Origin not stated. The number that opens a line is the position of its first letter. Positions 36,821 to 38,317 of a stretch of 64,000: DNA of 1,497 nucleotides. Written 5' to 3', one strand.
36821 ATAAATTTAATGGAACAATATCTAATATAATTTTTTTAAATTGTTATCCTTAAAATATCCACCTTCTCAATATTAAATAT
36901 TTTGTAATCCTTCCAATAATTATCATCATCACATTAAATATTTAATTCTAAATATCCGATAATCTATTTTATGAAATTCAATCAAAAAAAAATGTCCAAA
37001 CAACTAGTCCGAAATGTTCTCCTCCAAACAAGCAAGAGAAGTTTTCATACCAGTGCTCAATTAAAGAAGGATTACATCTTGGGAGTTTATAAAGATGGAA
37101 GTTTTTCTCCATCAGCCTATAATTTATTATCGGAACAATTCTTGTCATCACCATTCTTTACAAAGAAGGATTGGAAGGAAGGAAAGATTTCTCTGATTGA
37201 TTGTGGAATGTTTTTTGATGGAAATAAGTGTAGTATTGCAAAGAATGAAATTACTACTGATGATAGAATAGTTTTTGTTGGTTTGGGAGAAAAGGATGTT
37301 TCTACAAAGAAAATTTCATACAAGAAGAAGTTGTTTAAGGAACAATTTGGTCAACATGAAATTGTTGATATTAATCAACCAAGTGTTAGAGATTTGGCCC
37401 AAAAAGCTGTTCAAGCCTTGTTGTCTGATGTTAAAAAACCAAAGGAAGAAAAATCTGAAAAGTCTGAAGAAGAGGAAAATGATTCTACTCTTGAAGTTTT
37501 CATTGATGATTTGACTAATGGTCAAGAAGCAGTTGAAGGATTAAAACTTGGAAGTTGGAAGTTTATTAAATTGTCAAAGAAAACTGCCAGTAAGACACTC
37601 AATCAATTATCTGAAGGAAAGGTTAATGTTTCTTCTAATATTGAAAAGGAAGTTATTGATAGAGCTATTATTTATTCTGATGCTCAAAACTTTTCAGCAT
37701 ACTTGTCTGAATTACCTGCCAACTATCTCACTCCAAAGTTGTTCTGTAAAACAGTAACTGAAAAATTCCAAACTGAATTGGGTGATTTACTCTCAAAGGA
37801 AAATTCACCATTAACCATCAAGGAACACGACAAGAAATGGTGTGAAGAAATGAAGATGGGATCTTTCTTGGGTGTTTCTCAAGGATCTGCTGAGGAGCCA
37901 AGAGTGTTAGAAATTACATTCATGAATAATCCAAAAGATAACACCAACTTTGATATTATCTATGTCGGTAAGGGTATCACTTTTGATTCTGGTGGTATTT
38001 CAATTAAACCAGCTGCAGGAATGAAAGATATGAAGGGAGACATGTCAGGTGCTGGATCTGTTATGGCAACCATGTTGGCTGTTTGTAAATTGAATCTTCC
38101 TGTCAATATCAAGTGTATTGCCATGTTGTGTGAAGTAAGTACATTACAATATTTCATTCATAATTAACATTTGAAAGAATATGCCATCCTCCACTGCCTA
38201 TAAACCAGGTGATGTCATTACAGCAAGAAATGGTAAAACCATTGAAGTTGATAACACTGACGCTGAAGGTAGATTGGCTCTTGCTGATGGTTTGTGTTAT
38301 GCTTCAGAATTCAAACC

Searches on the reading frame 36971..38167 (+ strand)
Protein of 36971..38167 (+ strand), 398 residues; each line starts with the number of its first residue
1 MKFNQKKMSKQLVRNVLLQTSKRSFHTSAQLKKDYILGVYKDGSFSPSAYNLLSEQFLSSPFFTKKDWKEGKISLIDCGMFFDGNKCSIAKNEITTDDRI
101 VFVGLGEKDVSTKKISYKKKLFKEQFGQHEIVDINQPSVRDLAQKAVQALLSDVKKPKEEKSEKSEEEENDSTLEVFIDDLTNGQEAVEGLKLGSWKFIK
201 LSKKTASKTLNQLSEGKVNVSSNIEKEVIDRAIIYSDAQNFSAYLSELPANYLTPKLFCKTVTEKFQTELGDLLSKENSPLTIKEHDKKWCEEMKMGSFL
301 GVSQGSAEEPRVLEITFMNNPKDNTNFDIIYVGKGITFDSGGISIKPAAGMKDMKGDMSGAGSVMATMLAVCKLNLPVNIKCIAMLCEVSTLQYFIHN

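Call 59: search_protein_families(library=pfam, proteins=[window:36971-38167:+], max_evalue=0.00001)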
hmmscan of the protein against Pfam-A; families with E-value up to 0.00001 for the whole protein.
window:36971-38167:+ (398 aa): 1 family
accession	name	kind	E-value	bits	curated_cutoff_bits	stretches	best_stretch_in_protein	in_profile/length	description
PF00883.26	Peptidase_M17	-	2.5e-40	139.1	25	1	242-388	3-138/310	Cytosol aminopeptidase family, catalytic domain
